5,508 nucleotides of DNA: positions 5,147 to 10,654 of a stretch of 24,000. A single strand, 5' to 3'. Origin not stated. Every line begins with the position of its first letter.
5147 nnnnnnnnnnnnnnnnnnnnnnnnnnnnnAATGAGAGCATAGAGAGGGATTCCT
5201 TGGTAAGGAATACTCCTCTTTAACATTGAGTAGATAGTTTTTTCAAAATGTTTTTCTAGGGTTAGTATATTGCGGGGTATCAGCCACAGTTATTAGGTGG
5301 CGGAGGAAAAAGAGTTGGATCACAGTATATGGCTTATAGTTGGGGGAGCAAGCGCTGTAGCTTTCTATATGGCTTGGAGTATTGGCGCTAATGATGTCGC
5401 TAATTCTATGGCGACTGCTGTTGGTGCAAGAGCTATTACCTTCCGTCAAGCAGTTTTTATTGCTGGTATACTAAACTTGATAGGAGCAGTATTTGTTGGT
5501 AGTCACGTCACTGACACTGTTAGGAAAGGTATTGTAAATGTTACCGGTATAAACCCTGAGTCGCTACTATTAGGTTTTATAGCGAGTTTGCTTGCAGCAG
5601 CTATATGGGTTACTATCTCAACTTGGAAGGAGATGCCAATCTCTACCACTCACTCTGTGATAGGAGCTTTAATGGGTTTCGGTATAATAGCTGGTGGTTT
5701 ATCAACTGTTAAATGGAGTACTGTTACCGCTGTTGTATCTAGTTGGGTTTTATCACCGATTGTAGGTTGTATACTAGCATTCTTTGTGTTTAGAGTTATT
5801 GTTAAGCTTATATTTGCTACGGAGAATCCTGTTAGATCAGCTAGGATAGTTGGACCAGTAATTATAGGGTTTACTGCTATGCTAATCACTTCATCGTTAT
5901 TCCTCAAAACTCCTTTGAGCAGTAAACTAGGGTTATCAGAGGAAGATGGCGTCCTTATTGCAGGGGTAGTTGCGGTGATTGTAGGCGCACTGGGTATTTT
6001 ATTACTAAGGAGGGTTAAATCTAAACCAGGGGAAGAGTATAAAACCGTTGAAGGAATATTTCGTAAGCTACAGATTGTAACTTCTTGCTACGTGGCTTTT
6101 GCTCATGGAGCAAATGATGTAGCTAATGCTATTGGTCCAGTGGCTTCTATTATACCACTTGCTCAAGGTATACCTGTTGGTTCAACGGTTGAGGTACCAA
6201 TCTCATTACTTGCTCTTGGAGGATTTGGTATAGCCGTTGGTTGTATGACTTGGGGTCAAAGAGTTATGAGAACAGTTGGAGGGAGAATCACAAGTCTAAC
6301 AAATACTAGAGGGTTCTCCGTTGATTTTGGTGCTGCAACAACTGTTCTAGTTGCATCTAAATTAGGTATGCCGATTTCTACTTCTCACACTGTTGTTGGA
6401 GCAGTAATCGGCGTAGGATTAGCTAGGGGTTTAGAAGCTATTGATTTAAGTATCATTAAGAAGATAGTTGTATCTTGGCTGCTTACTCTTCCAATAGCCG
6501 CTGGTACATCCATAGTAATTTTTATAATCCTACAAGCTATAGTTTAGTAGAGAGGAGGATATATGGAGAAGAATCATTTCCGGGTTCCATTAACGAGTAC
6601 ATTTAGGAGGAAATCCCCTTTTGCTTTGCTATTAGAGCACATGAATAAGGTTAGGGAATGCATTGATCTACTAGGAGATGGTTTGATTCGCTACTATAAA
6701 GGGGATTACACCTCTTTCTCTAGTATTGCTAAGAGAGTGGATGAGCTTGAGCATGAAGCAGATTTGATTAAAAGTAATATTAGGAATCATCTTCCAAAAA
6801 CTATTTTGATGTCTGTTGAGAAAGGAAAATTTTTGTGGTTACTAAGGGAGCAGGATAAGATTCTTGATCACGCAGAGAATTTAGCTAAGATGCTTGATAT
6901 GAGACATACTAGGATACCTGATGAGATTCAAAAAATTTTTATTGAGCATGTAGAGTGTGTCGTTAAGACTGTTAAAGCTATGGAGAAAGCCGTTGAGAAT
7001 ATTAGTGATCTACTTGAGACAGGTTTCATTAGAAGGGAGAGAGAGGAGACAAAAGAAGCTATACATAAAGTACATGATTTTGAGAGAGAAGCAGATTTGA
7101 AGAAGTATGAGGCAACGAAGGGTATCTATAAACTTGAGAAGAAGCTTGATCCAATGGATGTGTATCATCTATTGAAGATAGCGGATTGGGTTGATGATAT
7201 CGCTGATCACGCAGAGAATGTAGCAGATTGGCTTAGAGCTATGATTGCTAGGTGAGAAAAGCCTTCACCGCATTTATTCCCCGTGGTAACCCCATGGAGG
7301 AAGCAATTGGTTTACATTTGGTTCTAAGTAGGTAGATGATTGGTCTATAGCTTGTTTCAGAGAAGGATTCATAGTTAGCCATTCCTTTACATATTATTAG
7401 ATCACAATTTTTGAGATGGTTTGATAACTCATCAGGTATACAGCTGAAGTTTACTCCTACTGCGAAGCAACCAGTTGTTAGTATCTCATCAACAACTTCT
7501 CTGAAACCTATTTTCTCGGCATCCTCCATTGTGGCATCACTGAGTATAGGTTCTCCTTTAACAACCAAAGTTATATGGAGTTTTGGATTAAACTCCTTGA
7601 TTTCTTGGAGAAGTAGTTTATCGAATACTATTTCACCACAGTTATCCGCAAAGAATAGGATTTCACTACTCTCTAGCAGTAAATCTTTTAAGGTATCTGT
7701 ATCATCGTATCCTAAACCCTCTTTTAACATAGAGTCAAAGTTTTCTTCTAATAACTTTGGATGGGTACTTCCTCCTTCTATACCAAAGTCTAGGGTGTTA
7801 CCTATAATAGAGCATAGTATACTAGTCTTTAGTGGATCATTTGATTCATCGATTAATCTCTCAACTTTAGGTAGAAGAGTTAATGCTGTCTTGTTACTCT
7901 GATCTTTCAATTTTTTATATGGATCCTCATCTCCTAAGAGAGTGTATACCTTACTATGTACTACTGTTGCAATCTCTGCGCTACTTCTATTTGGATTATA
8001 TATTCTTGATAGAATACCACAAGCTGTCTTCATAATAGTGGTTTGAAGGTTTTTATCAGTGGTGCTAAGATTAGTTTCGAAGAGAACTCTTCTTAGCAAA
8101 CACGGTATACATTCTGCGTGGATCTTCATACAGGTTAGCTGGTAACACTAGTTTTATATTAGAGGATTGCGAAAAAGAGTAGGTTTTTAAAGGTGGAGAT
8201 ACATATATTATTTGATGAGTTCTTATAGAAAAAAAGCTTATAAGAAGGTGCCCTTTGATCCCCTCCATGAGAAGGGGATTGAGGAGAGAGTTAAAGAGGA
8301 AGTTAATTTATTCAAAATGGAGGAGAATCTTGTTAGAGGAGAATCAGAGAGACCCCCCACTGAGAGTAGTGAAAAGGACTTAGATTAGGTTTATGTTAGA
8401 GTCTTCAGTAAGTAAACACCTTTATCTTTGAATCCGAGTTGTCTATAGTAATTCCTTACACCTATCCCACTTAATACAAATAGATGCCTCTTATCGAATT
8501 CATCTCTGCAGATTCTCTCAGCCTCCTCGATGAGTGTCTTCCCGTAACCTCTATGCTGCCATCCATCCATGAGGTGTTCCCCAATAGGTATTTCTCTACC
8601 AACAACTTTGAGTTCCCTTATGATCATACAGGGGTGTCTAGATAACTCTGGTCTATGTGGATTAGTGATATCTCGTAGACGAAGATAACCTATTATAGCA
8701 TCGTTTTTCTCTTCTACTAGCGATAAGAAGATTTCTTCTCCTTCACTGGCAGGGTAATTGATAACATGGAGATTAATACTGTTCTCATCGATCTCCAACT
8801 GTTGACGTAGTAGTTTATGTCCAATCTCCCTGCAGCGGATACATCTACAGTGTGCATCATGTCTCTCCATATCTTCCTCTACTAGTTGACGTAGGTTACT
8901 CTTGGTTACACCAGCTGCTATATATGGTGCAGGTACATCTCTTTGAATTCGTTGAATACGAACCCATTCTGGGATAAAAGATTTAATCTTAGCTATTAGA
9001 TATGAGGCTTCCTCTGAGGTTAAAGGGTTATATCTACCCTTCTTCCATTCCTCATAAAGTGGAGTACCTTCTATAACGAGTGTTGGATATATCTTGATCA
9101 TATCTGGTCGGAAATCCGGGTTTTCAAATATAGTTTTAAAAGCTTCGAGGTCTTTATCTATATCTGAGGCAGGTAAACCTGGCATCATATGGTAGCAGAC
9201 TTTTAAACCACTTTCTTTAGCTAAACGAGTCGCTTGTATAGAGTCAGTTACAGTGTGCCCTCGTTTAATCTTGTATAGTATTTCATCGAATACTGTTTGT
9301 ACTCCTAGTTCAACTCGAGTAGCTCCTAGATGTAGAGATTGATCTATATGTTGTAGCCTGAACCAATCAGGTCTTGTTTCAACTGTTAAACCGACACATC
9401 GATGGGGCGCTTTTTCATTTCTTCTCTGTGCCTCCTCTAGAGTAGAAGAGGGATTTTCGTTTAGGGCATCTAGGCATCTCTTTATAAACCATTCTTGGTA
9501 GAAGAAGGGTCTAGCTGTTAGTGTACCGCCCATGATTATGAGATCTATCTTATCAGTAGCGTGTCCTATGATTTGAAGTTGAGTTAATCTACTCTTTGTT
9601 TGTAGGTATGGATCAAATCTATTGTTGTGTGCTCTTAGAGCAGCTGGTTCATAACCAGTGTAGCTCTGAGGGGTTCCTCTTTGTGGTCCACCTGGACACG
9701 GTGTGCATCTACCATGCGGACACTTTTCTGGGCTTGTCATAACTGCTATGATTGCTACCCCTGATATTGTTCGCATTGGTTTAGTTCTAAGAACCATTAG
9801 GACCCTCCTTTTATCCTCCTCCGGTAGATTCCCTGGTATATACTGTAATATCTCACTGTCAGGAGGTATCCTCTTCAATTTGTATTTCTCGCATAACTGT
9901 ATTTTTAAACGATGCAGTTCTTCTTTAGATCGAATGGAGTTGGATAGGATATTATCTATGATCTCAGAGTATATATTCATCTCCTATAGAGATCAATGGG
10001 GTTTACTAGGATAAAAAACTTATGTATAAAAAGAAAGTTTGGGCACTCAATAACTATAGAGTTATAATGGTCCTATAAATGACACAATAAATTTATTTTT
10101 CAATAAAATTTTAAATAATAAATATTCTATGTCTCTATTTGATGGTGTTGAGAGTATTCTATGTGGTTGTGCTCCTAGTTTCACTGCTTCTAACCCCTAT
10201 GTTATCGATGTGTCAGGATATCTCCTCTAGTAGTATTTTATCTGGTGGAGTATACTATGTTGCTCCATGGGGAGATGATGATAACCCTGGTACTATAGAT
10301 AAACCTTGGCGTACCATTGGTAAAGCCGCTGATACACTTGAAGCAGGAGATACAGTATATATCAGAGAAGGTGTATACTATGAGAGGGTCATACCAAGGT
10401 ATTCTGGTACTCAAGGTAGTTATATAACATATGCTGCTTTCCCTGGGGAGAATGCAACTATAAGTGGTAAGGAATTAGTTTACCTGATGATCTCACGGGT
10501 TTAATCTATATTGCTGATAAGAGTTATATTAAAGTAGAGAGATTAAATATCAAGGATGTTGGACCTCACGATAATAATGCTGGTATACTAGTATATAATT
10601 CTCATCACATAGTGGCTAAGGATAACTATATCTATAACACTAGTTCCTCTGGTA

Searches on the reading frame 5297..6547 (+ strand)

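Call 8: search_protein_families(library=pfam, proteins=[window:5297-6547:+], max_evalue=0.01)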
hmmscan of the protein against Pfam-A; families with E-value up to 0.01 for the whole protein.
window:5297-6547:+ (416 aa): 2 families
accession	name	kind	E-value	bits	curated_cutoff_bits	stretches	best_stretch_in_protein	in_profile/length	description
PF01384.25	PHO4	-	4.5e-113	378.2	33.7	1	29-405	1-350/350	Phosphate transporter family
PF19529.4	DUF6057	-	0.0026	17.2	29.8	1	86-246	99-261/569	Family of unknown function (DUF6057)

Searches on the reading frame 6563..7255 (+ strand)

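Call 8: search_protein_families(library=pfam, proteins=[window:6563-7255:+], max_evalue=0.01)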
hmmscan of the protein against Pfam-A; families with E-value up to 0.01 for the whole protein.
window:6563-7255:+ (230 aa): 2 families
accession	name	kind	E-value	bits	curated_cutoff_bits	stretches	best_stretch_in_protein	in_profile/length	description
PF01865.21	PhoU_div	-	9.4e-42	143.2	24.4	1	17-229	7-213/214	Protein of unknown function DUF47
PF01895.24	PhoU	-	8.5e-08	32.9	23.5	1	142-223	6-88/89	PhoU domain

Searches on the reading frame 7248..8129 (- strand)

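Call 8: search_protein_families(library=pfam, proteins=[window:7248-8129:-], max_evalue=0.01)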
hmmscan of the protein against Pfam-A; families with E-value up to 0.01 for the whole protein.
window:7248-8129:- (293 aa): 1 family
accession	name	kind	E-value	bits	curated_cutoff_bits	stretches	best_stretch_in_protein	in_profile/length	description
PF01937.24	ARMT1-like_dom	-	5.5e-70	236.5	25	1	3-282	1-306/311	Damage-control phosphatase ARMT1-like domain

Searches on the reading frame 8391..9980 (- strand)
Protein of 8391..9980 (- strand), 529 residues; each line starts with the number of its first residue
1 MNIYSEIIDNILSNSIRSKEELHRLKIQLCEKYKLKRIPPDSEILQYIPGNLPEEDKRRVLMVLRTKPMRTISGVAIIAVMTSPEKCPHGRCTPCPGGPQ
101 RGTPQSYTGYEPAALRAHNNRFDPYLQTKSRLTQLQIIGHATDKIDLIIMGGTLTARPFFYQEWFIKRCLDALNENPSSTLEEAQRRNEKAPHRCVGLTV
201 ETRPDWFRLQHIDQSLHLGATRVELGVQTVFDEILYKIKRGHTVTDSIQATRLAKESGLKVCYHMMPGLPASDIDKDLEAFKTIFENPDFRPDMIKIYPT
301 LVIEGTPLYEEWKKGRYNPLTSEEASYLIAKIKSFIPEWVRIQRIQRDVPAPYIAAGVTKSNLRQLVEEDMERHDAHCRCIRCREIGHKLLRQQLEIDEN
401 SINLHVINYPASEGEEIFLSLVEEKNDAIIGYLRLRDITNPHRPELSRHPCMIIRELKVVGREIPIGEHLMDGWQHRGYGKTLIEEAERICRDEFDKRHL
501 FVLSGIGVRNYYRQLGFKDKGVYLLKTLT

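Call 8: search_protein_families(library=pfam, proteins=[window:8391-9980:-], max_evalue=0.01)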
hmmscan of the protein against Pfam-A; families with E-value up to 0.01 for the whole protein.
window:8391-9980:- (529 aa): 6 families
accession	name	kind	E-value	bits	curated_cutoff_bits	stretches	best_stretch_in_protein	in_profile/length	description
PF16199.10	Radical_SAM_C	-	3.5e-26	91.5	31.9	1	292-373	1-85/85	Radical_SAM C-terminal domain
PF23613.1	ELP3_N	-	4.1e-16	59.1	27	1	2-72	3-70/70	ELP3 N-terminal domain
PF04055.27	Radical_SAM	-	3e-14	53.9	29.5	1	86-271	6-153/166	Radical SAM superfamily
PF00583.31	Acetyltransf_1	-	7.5e-06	26.7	20.7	1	419-517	34-116/116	Acetyltransferase (GNAT) family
PF13673.13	Acetyltransf_10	-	0.00028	21.3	23.6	1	473-520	62-110/128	Acetyltransferase (GNAT) domain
PF13508.13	Acetyltransf_7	-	0.00045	21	27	1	472-518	38-83/84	Acetyltransferase (GNAT) domain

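Call 68: find_homologous_proteins(query=window:8394-9980:-, max_evalue=1e-50)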
Query window:8394-9980:- (529 aa): 8000 proteins with E <= 1e-50 among 8000 candidates; the best 120 are listed.
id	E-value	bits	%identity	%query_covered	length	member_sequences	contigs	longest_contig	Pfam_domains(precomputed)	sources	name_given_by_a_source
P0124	0.0e+0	1154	100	94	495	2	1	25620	PF16199.11,PF04055.28,PF00583.32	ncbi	-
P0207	8.7e-279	944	76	100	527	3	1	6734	PF16199.11,PF04055.28,PF23613.2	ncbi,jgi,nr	ncbi:MAG: tRNA uridine(34) 5-carboxymethylaminomethyl modification radical SAM/GNAT enzyme Elp3 [The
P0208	6.3e-277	937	75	100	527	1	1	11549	PF16199.11,PF04055.28,PF23613.2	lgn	-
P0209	5.1e-274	928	74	100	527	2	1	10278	PF16199.11,PF04055.28,PF23613.2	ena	-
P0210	4.5e-272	921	73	100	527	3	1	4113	PF16199.11,PF04055.28,PF23613.2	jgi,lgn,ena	-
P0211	7.2e-258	875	69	100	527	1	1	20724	PF16199.11,PF04055.28,PF23613.2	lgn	-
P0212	2.4e-255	866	69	100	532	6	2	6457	PF16199.11,PF04055.28,PF23613.2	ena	-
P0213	4.6e-252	855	69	100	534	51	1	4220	PF16199.11,PF04055.28,PF23613.2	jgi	-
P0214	7.6e-251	851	67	100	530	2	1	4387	PF16199.11,PF04055.28,PF23613.2,PF00583.32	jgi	jgi:elongator complex protein 3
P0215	1.0e-250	851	68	100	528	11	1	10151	PF16199.11,PF04055.28,PF23613.2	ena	-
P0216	1.3e-250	851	67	100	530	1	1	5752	PF16199.11,PF04055.28,PF23613.2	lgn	-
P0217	9.8e-250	848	66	100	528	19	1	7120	PF16199.11,PF04055.28,PF23613.2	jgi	-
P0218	1.1e-249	848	67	100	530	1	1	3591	PF16199.11,PF04055.28,PF23613.2,PF00583.32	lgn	-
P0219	2.0e-249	847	67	100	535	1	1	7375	PF16199.11,PF04055.28,PF23613.2,PF00583.32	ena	-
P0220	2.9e-249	846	66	100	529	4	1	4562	PF16199.11,PF04055.28,PF23613.2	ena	-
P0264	2.9e-243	826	66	100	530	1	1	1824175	PF16199.11,PF04055.28,PF23613.2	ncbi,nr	ncbi:MAG: tRNA uridine(34) 5-carboxymethylaminomethyl modification radical SAM/GNAT enzyme Elp3 [The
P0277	2.4e-242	823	66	100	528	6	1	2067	PF16199.11,PF04055.28,PF23613.2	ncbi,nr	ncbi:MAG: tRNA uridine(34) 5-carboxymethylaminomethyl modification radical SAM/GNAT enzyme Elp3 [The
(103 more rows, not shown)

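Call 69: list_cluster_members(proteins=[P0207, P0264, P0277, P0006, P0205])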
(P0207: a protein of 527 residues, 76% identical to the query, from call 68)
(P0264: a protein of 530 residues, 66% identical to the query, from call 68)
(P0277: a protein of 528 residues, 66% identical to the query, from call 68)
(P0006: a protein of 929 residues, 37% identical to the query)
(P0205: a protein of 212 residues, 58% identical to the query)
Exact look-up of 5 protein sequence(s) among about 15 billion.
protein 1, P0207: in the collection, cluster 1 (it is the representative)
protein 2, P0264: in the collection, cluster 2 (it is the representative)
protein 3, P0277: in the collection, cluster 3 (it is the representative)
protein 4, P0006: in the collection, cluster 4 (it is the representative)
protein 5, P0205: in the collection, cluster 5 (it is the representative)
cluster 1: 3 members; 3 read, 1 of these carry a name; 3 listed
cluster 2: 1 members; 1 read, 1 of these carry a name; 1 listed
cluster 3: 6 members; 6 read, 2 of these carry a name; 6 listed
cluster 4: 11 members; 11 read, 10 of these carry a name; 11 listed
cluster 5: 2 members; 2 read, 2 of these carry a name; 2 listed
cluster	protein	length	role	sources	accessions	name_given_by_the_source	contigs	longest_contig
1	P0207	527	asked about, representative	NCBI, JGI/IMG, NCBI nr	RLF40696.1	MAG: tRNA uridine(34) 5-carboxymethylaminomethyl modification radical SAM/GNAT enzyme ...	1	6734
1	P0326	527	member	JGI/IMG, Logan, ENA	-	-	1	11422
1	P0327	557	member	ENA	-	-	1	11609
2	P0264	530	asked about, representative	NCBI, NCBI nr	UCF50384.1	MAG: tRNA uridine(34) 5-carboxymethylaminomethyl modification radical SAM/GNAT enzyme ...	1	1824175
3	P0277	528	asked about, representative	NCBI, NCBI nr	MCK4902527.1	MAG: tRNA uridine(34) 5-carboxymethylaminomethyl modification radical SAM/GNAT enzyme ... | tRNA uridine(34) 5-carboxymethylaminomethyl modification radical SAM/GNAT enzyme Elp3 ...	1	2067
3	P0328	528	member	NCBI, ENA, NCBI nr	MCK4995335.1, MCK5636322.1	MAG: tRNA uridine(34) 5-carboxymethylaminomethyl modification radical SAM/GNAT enzyme ... | tRNA uridine(34) 5-carboxymethylaminomethyl modification radical SAM/GNAT enzyme Elp3 ...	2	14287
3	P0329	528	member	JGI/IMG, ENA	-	-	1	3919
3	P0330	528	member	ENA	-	-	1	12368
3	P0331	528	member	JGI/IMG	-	-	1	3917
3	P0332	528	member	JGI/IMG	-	-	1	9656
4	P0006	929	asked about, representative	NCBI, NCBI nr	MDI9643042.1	MAG: dockerin type I domain-containing protein [Archaeoglobales archaeon] | dockerin type I domain-containing protein [Archaeoglobales archaeon]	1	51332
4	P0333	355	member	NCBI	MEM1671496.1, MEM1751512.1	MAG: dockerin type I domain-containing protein [Archaeoglobaceae archaeon]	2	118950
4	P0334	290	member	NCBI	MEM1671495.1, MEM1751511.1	MAG: hypothetical protein QXY92_03840 [Archaeoglobaceae archaeon]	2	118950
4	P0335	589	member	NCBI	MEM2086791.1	MAG: hypothetical protein QXF06_05240, partial [Archaeoglobaceae archaeon]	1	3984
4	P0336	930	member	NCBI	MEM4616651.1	MAG: dockerin type I domain-containing protein [Archaeoglobaceae archaeon]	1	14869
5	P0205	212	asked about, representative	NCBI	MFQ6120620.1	MAG: cohesin domain-containing protein, partial [Methanosarcinales archaeon]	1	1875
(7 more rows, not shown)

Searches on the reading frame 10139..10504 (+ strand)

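Call 8: search_protein_families(library=pfam, proteins=[window:10139-10504:+], max_evalue=0.01)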
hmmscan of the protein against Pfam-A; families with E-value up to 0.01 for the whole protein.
window:10139-10504:+ (121 aa): 2 families
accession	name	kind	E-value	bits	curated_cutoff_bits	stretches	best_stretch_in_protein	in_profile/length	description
PF22842.2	Pel9A-like_beta_helix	-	3.8e-09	36.4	25.2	1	37-116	9-88/370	Pel9A-like, right handed beta helix region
PF07602.17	DUF1565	-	0.00044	20.1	20.3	1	45-82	3-40/257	Protein of unknown function (DUF1565)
